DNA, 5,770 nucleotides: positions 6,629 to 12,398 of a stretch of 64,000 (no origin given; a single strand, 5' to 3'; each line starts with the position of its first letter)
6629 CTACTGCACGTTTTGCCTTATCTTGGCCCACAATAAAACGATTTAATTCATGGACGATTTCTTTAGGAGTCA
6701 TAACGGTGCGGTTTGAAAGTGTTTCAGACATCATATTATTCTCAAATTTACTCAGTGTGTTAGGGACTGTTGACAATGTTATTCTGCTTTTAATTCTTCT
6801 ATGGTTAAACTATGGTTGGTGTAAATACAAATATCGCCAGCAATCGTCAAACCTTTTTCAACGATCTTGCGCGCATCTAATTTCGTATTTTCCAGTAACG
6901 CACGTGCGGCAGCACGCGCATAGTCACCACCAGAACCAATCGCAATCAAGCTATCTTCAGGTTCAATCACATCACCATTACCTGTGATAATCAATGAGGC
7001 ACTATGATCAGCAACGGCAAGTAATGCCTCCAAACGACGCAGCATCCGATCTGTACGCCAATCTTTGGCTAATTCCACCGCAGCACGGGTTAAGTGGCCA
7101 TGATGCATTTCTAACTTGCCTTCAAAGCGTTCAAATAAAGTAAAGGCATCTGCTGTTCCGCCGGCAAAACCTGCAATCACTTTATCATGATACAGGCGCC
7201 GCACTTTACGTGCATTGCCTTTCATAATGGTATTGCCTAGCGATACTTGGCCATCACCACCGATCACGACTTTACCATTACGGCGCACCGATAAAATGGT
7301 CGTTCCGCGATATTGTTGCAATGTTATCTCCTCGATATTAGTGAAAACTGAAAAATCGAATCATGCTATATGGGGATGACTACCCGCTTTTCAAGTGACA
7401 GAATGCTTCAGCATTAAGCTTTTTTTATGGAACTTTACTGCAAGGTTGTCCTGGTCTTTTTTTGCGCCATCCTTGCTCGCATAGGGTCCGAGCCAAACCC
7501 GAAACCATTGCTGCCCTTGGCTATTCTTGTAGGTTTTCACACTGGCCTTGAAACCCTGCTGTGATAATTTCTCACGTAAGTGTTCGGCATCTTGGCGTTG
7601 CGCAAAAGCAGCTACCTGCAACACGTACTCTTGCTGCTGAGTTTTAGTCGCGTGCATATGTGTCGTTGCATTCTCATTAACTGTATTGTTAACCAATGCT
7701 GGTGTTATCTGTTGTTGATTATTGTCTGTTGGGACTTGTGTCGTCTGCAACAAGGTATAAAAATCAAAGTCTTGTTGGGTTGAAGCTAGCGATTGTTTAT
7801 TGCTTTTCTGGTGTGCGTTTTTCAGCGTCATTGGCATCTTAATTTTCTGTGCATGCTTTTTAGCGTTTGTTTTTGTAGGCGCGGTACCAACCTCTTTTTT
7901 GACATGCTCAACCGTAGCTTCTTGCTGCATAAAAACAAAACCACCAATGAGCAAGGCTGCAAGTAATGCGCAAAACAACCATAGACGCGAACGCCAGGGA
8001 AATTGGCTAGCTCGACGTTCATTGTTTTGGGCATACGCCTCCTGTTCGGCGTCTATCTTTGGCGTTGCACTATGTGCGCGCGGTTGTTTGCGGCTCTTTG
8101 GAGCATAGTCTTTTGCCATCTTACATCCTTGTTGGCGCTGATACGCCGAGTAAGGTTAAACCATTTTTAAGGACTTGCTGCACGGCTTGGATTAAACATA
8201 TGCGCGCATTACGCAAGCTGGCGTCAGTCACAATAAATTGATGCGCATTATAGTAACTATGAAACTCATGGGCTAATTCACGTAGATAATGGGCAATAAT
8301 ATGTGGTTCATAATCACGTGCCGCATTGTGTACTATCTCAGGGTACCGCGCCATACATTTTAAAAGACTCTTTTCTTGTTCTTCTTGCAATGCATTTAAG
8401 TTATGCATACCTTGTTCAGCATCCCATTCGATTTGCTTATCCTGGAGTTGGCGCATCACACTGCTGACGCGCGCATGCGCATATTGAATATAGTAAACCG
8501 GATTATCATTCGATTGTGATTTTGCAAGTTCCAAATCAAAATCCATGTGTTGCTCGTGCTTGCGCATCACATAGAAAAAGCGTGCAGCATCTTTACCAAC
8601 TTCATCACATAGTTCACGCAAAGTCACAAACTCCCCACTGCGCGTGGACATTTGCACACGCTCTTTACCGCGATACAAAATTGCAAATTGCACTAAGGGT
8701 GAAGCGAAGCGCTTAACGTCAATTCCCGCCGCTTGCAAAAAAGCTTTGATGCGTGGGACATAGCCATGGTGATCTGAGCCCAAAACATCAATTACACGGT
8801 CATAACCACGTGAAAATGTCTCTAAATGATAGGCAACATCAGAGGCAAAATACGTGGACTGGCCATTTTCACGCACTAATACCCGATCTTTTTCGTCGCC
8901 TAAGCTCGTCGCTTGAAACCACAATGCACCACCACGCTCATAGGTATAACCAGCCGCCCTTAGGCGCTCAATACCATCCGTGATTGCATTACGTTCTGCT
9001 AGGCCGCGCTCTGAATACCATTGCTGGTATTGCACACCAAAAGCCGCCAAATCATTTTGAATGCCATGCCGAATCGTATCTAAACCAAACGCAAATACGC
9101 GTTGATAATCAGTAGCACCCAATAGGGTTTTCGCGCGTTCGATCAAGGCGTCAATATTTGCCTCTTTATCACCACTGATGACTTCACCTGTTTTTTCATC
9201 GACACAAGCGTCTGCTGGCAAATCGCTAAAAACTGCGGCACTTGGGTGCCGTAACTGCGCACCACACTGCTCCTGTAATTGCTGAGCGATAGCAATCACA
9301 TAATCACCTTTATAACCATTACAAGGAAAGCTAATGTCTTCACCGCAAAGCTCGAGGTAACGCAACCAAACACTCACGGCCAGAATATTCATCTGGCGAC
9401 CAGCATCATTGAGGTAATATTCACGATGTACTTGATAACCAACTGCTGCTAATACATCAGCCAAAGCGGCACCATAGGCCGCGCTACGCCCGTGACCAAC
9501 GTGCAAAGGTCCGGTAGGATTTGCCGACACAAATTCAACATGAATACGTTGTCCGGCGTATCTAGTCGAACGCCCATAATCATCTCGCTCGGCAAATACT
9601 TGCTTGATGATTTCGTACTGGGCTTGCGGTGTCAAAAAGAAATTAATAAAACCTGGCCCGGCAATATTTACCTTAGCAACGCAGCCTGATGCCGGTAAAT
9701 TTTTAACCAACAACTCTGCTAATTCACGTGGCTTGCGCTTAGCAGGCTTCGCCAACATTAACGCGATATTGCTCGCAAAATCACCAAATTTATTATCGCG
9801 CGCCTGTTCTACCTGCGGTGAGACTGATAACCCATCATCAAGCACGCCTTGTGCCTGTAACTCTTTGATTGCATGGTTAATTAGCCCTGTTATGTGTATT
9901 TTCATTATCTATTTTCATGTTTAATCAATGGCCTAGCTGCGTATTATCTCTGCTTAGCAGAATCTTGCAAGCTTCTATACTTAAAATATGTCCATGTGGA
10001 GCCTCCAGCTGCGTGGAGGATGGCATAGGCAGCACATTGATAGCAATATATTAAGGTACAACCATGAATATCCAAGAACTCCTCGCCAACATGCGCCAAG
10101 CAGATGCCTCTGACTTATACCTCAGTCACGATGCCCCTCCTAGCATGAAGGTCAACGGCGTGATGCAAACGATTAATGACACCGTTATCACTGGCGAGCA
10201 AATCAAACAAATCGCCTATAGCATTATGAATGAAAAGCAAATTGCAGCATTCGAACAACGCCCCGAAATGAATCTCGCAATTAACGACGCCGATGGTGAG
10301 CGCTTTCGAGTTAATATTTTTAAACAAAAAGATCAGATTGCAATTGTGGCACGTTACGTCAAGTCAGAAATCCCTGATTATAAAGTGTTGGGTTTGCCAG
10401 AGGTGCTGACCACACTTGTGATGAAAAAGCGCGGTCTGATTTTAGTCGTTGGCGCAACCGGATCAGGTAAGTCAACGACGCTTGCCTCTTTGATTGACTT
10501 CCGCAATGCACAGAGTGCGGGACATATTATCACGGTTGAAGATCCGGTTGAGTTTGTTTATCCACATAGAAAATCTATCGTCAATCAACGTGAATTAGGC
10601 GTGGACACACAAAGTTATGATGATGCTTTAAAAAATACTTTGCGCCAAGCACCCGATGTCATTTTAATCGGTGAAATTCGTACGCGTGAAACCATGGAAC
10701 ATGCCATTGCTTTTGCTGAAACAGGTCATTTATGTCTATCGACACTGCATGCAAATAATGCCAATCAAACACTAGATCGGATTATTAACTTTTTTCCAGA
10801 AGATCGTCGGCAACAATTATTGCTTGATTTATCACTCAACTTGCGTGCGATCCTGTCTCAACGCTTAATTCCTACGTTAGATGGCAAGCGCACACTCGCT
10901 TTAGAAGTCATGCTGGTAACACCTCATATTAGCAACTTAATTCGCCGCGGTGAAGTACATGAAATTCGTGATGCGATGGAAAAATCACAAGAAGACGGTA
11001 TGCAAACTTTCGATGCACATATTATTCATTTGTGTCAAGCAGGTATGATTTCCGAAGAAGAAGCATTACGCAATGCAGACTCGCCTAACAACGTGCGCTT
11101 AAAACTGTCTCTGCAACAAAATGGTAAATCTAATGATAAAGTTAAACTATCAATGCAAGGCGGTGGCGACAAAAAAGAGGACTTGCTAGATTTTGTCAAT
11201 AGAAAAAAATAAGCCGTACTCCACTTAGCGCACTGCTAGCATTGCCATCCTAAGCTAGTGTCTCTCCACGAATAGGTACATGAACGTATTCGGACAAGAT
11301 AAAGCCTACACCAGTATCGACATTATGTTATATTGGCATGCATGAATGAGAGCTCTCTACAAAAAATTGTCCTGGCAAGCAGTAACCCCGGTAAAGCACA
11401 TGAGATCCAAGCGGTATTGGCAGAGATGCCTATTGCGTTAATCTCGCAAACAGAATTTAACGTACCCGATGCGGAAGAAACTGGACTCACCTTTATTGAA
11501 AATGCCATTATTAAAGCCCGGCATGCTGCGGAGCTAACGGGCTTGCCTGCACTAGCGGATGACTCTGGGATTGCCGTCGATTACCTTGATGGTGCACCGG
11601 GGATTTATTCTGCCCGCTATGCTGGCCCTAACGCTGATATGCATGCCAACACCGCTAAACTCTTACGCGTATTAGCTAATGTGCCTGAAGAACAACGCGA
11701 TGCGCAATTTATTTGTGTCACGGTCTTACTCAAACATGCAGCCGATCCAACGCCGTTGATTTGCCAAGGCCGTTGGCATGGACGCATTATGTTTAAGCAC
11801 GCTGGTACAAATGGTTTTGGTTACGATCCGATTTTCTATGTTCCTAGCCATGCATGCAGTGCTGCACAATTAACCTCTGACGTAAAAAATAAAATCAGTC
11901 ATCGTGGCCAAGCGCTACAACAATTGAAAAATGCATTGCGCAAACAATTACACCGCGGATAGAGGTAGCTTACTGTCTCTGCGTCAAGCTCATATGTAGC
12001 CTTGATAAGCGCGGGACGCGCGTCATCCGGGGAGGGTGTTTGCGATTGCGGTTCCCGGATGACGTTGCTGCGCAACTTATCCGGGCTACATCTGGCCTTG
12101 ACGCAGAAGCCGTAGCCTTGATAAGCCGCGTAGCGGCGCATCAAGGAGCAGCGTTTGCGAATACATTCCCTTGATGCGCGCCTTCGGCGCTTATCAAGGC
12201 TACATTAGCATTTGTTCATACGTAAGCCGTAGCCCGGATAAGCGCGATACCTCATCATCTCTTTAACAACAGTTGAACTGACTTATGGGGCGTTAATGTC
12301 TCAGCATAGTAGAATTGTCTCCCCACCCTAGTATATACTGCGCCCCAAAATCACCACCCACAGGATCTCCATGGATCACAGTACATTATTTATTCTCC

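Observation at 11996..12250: Enterobacterial-style REP palindromes at three places in the window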

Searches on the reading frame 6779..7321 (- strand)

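Call 46: search_protein_families(library=pfam, proteins=[window:6779-7321:-], max_evalue=0.01)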
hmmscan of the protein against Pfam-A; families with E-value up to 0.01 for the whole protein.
window:6779-7321:- (180 aa): 2 families
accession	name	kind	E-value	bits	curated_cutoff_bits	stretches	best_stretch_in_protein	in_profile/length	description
PF00227.31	Proteasome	-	1.1e-24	87.5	22.4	1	5-175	3-187/189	Proteasome subunit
PF02080.26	TrkA_C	-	0.0063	16.8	27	0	105-139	34-68/71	TrkA-C domain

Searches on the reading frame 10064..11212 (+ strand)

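Call 35: search_protein_families(library=pfam, proteins=[window:10064-11212:+])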
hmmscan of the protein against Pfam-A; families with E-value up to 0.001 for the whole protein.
window:10064-11212:+ (382 aa): 4 families
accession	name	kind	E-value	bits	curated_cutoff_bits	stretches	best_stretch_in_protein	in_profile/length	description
PF00437.27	T2SSE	-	6.2e-43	147.3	24.9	1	7-275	16-284/370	Type II/IV secretion system protein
PF13401.12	AAA_22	-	4.9e-05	24.1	27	1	122-167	4-41/130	AAA domain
PF01580.24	FtsK_SpoIIIE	-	0.00041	20.3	24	1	124-144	40-60/221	FtsK/SpoIIIE family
PF00005.33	ABC_tran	-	0.00048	21.2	25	0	120-206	8-80/137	ABC transporter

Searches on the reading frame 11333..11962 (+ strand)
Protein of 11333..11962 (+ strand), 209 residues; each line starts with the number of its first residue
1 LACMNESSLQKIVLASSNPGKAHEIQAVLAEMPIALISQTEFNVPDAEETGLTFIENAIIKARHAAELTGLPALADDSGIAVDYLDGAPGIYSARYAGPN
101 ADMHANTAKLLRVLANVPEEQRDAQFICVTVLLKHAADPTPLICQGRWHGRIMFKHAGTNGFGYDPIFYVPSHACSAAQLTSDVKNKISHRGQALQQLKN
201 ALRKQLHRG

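Call 35: search_protein_families(library=pfam, proteins=[window:11333-11962:+])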
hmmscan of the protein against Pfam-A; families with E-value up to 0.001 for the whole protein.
window:11333-11962:+ (209 aa): 1 family
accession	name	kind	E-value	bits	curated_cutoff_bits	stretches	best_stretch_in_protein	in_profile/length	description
PF01725.21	Ham1p_like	-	2.3e-63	213.9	22.5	1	12-200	1-185/186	Ham1 family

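Call 40: find_encoding_contigs(protein=window:11333-11962:+, flank=10000, max_places=10)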
Protein window:11333-11962:+ (209 aa): no gene with exactly this product is on record in the collection.

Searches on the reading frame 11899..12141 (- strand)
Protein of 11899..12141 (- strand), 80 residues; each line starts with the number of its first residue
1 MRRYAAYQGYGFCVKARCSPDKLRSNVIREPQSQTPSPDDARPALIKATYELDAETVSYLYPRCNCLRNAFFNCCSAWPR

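Call 68: list_cluster_members(proteins=[window:11899-12141:-, window:57210-57413:-])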
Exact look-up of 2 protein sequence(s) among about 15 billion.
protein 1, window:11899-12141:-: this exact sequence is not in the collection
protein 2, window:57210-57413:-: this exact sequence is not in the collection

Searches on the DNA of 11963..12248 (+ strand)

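Call 69: search_dna_similar(query=window:11963-12248:+, collection=plasmids, mode=distant, max_evalue=0.01, max_rows=15)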
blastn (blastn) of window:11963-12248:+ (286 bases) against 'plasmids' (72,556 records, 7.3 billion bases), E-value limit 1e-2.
Records with a match: 4; places in all: 4; records where one place covers at least 80% of the query: 0.
Best place of each record, by identity: 80-90% 4.
By first word of the organism name: Escherichia 2; Klebsiella 2.
By predicted mobility (MOB-suite, as given by PLSDB): non-mobilizable 4.
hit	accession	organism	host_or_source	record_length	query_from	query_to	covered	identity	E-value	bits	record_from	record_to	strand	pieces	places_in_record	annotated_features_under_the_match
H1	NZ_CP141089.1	Escherichia coli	Homo sapiens,Infected Human Urine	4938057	148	203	20%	82.8%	5e-4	52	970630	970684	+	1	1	none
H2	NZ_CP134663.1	Escherichia coli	Larus michahellis,bacteria,cloaca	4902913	148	203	20%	82.8%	5e-4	52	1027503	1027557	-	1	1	none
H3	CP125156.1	Klebsiella pneumoniae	-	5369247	88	128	14%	85.4%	6e-3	48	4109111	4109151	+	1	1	none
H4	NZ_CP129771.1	Klebsiella pneumoniae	Homo sapiens,whole organism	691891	88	128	14%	85.4%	6e-3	48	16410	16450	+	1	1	none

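Call 70: search_dna_similar(query=window:11963-12248:+, collection=ecoli_genomes, mode=distant, max_evalue=0.01, max_rows=10)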
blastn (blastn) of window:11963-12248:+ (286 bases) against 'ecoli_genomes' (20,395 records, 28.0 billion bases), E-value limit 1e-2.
Records with a match: 199; places in all: 199; records where one place covers at least 80% of the query: 0.
Genomes with a match: 199 of 5426; with a place that covers at least 80% of the query: 0. Places per genome that has any: lowest 1, median 1, highest 1. On chromosomes: 199 places; on plasmids: 0.
Best place of each record, by identity: 80-90% 195; 60-80% 4.
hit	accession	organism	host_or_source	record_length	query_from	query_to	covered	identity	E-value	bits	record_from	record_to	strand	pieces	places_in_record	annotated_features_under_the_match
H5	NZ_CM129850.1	Escherichia coli strain TB06051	fresh water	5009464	112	181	24%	79.2%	4e-5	57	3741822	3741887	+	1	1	none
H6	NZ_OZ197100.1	Escherichia coli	environment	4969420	112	181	24%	79.2%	4e-5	57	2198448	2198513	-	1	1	none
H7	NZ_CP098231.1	Escherichia coli strain XJ34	bovine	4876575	112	181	24%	76.4%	2e-3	53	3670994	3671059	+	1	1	none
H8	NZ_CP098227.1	Escherichia coli strain XJ6-3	bovine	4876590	112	181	24%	76.4%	2e-3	53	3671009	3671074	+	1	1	none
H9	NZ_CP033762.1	Escherichia coli strain FDAARGOS_536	Homo sapiens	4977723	148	203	20%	82.8%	2e-3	52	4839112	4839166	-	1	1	none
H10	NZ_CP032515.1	Escherichia coli strain 118UI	Homo sapiens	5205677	148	203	20%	82.8%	2e-3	52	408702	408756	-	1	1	none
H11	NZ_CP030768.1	Escherichia coli strain 2017C-4173W12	missing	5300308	148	203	20%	82.8%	2e-3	52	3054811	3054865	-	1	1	hypothetical protein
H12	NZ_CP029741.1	Escherichia coli strain AR_0085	missing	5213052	148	203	20%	82.8%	2e-3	52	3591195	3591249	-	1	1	none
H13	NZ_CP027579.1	Escherichia coli strain 2013C-4282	Homo sapiens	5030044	148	203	20%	82.8%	2e-3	52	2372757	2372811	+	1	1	none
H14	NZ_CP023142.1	Escherichia coli strain CFSAN061770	missing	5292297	148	203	20%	82.8%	2e-3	52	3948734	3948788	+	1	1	hypothetical protein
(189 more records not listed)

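Call 71: get_annotated_region(hit=H5, flank=400)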
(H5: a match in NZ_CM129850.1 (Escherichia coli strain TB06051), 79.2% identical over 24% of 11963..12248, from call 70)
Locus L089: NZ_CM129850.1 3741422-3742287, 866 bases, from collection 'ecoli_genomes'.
description: Escherichia coli strain TB06051 chromosome, whole genome shotgun sequence
organism: Escherichia coli strain TB06051 (NCBI taxid 562)
replicon: chromosome; assembly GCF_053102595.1
host: -; source: fresh water; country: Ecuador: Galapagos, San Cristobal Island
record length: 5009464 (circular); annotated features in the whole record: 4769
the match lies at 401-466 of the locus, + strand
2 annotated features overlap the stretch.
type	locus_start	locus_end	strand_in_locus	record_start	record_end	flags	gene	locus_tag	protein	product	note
CDS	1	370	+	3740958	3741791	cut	fghA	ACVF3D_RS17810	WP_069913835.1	S-formylglutathione hydrolase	-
CDS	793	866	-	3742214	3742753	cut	yaiL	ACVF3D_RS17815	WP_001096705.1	DUF2058 domain-containing protein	-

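Call 72: get_annotated_region(hit=H9, flank=400)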
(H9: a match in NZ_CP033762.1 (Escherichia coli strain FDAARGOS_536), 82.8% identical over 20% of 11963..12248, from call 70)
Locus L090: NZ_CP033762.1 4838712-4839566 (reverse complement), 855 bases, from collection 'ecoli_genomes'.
description: Escherichia coli strain FDAARGOS_536 chromosome, complete genome
organism: Escherichia coli strain FDAARGOS_536 (NCBI taxid 562)
replicon: chromosome; assembly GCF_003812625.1
host: Homo sapiens; source: Peripheral blood; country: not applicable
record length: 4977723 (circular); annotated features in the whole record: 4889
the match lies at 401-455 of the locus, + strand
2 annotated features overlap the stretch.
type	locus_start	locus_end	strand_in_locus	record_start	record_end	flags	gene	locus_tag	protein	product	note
CDS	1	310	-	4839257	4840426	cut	prpC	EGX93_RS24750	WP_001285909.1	bifunctional 2-methylcitrate synthase/citrate synthase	-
CDS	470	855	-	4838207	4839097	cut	prpB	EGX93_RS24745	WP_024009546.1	methylisocitrate lyase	-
